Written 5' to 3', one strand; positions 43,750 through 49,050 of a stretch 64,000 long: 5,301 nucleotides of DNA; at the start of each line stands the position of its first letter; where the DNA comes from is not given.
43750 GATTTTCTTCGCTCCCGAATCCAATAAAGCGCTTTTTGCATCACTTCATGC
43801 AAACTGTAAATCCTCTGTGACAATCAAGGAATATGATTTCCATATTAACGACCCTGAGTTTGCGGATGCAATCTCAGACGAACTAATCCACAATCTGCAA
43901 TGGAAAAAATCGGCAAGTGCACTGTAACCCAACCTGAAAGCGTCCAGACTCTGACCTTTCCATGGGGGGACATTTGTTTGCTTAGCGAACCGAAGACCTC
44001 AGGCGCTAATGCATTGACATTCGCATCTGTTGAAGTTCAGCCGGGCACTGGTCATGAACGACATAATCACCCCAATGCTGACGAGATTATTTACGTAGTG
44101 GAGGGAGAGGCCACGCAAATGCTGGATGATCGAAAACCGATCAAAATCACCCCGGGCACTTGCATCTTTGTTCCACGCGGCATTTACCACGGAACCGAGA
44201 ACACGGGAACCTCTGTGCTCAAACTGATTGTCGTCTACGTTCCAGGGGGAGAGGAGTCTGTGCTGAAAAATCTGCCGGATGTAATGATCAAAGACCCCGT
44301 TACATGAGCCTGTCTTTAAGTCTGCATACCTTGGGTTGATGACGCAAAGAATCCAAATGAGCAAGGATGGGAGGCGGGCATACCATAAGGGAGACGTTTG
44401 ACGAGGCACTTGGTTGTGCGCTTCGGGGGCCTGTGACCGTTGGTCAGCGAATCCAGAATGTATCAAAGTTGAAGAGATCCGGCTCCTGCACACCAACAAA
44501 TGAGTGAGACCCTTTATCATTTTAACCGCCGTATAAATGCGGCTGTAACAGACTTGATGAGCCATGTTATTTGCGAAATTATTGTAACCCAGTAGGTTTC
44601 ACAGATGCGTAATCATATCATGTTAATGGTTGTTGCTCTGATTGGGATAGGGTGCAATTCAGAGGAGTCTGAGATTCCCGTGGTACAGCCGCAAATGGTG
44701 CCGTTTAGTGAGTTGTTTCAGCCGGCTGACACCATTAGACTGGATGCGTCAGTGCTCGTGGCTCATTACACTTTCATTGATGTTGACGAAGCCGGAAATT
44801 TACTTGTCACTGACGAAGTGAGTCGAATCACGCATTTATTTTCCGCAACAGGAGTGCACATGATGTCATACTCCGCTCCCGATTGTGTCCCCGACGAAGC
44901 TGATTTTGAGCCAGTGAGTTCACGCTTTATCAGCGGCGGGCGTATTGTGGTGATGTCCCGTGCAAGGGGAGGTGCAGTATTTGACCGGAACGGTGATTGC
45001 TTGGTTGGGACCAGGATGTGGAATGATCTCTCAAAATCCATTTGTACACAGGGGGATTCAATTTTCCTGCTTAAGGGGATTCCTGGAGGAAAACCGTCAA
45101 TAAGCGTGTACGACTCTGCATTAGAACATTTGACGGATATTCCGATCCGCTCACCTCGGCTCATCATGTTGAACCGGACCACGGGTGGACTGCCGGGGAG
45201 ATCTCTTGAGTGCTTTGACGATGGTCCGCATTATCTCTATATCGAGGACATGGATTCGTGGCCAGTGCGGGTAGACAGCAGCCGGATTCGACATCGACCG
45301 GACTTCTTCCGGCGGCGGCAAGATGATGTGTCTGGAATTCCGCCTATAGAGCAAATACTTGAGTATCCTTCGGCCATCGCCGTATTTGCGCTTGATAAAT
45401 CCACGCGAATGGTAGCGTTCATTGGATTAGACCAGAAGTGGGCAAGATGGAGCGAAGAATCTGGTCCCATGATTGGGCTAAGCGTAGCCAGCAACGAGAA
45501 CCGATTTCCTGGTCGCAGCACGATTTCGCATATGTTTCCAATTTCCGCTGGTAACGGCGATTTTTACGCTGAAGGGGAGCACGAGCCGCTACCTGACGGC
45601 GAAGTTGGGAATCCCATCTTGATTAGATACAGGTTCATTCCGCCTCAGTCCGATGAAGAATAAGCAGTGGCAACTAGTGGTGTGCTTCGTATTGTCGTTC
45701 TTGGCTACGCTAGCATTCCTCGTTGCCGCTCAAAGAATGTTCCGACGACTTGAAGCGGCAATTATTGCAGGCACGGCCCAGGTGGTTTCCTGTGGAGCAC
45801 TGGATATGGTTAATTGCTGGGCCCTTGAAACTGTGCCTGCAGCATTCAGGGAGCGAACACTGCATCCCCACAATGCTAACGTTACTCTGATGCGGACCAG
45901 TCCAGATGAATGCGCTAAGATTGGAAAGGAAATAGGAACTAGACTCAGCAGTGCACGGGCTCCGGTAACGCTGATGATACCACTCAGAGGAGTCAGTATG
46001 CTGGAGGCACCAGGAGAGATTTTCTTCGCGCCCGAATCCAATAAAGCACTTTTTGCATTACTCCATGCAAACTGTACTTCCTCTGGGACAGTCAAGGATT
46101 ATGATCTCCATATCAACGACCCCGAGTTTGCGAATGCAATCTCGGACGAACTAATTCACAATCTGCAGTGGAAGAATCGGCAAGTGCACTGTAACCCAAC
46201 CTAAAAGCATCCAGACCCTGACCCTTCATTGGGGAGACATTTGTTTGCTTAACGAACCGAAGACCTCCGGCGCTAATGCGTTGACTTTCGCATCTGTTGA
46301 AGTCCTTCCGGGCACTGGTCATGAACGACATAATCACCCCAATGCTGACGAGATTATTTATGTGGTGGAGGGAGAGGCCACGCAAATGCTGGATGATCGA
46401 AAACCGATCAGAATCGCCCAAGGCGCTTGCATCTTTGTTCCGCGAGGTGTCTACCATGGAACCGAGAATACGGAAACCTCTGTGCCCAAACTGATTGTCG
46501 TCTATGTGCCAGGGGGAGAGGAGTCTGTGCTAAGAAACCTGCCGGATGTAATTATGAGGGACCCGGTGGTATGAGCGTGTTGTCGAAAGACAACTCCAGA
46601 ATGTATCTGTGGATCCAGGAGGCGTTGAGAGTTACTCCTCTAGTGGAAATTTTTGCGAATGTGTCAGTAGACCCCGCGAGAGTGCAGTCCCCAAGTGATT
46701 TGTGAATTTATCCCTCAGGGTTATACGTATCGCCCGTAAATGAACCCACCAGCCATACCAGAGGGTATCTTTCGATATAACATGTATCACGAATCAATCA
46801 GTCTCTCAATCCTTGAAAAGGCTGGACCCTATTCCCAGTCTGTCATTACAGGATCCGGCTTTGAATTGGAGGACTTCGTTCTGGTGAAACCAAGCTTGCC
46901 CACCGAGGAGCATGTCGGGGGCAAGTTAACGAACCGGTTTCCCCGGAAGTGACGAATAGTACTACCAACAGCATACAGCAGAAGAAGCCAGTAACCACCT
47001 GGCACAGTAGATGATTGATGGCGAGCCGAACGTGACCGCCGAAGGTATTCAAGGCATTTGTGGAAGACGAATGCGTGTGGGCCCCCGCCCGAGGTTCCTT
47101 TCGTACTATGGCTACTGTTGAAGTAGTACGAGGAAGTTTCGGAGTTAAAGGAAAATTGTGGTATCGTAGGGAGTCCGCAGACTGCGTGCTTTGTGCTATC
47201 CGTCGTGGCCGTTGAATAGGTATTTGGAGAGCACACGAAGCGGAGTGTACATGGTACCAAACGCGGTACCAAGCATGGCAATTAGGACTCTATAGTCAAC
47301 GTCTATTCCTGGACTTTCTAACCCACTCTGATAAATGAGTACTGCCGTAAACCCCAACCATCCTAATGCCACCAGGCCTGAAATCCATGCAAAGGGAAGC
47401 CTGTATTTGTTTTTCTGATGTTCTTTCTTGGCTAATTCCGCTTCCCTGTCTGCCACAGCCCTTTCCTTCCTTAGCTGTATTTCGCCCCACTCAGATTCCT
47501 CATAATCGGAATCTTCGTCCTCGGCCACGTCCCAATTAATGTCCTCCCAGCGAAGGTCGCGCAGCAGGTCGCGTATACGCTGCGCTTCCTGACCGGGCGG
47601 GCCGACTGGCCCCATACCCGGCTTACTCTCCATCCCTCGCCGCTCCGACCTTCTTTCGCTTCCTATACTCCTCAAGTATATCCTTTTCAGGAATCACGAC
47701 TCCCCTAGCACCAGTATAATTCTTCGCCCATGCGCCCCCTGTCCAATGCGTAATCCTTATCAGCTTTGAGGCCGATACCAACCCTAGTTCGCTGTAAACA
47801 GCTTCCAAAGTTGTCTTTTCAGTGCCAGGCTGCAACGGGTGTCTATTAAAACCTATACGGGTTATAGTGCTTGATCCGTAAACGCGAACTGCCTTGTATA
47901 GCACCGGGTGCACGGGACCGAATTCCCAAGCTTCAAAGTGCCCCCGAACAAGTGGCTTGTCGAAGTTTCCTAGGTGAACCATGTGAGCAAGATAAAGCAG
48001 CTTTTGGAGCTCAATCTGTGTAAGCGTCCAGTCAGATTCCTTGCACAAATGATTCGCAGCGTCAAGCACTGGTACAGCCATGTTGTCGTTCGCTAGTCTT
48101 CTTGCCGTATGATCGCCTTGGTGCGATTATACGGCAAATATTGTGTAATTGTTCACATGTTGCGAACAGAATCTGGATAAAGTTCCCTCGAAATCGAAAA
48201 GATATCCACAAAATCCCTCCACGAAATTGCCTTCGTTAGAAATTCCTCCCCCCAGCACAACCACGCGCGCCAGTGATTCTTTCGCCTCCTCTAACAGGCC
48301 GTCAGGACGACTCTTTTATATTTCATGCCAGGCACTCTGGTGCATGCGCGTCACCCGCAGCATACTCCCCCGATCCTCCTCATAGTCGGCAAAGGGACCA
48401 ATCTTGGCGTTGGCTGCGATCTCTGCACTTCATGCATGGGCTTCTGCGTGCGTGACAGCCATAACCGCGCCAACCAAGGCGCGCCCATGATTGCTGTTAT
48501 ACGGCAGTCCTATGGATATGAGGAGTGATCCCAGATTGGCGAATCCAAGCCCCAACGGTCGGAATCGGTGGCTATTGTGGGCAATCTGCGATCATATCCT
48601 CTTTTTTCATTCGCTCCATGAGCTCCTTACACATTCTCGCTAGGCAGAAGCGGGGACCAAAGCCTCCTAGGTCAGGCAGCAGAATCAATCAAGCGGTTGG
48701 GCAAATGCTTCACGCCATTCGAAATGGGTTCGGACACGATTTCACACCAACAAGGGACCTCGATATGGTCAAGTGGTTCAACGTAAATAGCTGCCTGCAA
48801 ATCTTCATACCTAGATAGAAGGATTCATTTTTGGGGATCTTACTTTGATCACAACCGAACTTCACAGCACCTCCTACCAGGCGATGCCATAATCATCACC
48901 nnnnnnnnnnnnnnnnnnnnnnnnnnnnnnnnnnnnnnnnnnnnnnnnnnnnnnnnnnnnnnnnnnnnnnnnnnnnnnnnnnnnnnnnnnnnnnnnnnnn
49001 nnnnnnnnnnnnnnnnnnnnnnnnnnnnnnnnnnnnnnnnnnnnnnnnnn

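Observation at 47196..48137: Candidate Panacea-type toxin-antitoxin/defence pair: DUF4065 protein + novel acidic two-TM protein under a palindromic TATAAT promoter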

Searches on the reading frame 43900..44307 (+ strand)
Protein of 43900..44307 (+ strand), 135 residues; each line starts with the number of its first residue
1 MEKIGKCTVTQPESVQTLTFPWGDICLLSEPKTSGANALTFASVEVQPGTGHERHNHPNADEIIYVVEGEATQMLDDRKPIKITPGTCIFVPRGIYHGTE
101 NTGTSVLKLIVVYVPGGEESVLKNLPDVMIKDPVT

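Call 58: search_protein_families(library=pfam, proteins=[window:43900-44307:+], max_evalue=0.01)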
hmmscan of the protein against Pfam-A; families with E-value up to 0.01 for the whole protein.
window:43900-44307:+ (135 aa): 7 families
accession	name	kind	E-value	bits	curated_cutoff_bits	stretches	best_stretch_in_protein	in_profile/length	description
PF07883.17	Cupin_2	-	2.6e-18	65.9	27.2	1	44-113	3-70/70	Cupin domain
PF00190.28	Cupin_1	-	6e-09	36.1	22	1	39-113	33-114/151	Cupin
PF02311.25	AraC_binding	-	4.9e-07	30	21.1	1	48-117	12-79/135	AraC-like ligand binding domain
PF05899.18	Cupin_3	-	3.6e-05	23.8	23.5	1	44-100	12-64/74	EutQ-like cupin domain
PF01050.24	MannoseP_isomer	-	5.2e-05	23.8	23.6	1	21-113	15-101/116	Mannose-6-phosphate isomerase C-terminal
PF12852.13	Cupin_6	-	0.00044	20.5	26.7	0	61-99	35-74/183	Cupin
PF12973.13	Cupin_7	-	0.0017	18.5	27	1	37-99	31-87/105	ChrR Cupin-like domain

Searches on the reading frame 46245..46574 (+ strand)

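Call 58: search_protein_families(library=pfam, proteins=[window:46245-46574:+], max_evalue=0.01)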
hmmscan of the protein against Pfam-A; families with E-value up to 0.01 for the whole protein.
window:46245-46574:+ (109 aa): 6 families
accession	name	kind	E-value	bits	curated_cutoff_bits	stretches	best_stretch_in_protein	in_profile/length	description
PF07883.17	Cupin_2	-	1.3e-15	57.3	27.2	1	18-87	3-70/70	Cupin domain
PF00190.28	Cupin_1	-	2.2e-07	31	22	1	14-80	34-107/151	Cupin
PF02311.25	AraC_binding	-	8.6e-05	22.7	21.1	1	22-78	12-66/135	AraC-like ligand binding domain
PF05899.18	Cupin_3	-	0.00052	20.1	23.5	1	32-81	23-71/74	EutQ-like cupin domain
PF12852.13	Cupin_6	-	0.0012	19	26.7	1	36-78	36-79/183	Cupin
PF12973.13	Cupin_7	-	0.0068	16.6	27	1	15-76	35-90/105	ChrR Cupin-like domain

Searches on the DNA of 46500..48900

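Call 81: search_rna_families(source=window, start=46500, end=48900, threshold=evalue, max_evalue=1)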
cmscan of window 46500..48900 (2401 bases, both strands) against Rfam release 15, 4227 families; matches with E-value up to 1: 1.
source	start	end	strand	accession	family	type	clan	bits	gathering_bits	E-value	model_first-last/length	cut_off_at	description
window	47460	47525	-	RF01276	sR53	Gene; snRNA; snoRNA; CD-box;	-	16.4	49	0.95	1-60/60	no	Small nucleolar RNA sR53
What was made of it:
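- Tried and rejected: Rfam gave nothing meaningful in 46500-48900 (call 81).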

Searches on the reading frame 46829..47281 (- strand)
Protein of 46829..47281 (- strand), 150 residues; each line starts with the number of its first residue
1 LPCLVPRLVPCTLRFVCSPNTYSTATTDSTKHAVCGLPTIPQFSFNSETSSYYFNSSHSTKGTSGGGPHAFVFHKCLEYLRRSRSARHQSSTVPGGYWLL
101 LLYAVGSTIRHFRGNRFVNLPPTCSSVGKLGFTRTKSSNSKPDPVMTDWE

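Call 58: search_protein_families(library=pfam, proteins=[window:46829-47281:-], max_evalue=0.01)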
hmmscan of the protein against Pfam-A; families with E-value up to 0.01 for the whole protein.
window:46829-47281:- (150 aa): 0 families
